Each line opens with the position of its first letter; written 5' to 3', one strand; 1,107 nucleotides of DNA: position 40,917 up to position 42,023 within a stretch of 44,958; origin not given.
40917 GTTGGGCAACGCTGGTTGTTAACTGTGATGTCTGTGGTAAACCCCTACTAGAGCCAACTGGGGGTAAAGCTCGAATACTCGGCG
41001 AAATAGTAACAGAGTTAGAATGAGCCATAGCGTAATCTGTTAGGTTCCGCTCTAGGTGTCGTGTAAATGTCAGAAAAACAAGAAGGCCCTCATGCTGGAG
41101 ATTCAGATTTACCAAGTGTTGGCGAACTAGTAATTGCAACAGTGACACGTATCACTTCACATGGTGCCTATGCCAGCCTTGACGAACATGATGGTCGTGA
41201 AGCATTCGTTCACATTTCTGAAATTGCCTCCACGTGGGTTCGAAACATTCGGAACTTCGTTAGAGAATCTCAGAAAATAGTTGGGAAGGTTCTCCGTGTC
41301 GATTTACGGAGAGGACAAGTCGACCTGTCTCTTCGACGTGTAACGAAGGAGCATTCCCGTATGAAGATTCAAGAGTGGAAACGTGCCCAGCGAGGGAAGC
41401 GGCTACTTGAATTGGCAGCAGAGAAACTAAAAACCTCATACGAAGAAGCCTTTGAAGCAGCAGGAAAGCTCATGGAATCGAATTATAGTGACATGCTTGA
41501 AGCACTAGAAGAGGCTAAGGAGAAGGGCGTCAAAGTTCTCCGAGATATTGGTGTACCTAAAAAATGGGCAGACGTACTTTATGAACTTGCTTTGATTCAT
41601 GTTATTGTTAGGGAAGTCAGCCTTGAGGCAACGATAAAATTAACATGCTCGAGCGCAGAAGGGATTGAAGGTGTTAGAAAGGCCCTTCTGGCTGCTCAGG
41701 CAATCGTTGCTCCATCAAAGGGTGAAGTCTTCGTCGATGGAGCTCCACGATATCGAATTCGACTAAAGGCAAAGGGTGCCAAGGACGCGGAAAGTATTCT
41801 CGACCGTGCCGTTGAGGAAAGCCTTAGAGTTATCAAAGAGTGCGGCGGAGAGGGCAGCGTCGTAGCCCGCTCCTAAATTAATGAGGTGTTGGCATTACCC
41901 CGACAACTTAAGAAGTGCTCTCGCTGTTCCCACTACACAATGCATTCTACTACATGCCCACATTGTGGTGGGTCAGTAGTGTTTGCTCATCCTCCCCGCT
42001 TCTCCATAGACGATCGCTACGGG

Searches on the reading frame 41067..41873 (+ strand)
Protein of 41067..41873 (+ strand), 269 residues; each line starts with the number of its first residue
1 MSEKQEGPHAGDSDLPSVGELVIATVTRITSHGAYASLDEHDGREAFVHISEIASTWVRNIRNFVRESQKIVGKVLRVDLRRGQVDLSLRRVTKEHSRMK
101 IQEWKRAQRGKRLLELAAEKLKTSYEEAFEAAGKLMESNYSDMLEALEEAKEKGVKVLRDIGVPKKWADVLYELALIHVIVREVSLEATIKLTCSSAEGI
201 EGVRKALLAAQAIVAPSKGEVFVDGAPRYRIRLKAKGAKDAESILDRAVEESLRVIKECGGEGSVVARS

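Call 43: find_encoding_contigs(protein=window:41067-41873:+, flank=10000, max_places=6)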
Protein window:41067-41873:+ (269 aa): 2 contigs read that carry it; 2 places shown.
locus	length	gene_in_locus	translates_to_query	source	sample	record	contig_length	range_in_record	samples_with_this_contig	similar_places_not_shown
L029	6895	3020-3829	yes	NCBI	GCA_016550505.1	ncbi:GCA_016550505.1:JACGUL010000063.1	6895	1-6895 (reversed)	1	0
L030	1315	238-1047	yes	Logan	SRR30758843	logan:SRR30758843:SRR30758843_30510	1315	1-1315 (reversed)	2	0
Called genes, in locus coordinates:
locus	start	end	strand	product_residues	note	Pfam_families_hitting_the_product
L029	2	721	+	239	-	?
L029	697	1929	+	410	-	PF01896:DNA_primase_S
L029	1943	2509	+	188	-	PF22090:Gins51_C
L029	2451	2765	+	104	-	PF00935:Ribosomal_L44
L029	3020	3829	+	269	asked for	PF00575:S1, PF07541:EIF_2_alpha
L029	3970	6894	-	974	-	?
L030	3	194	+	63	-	?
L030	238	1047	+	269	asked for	PF00575:S1, PF07541:EIF_2_alpha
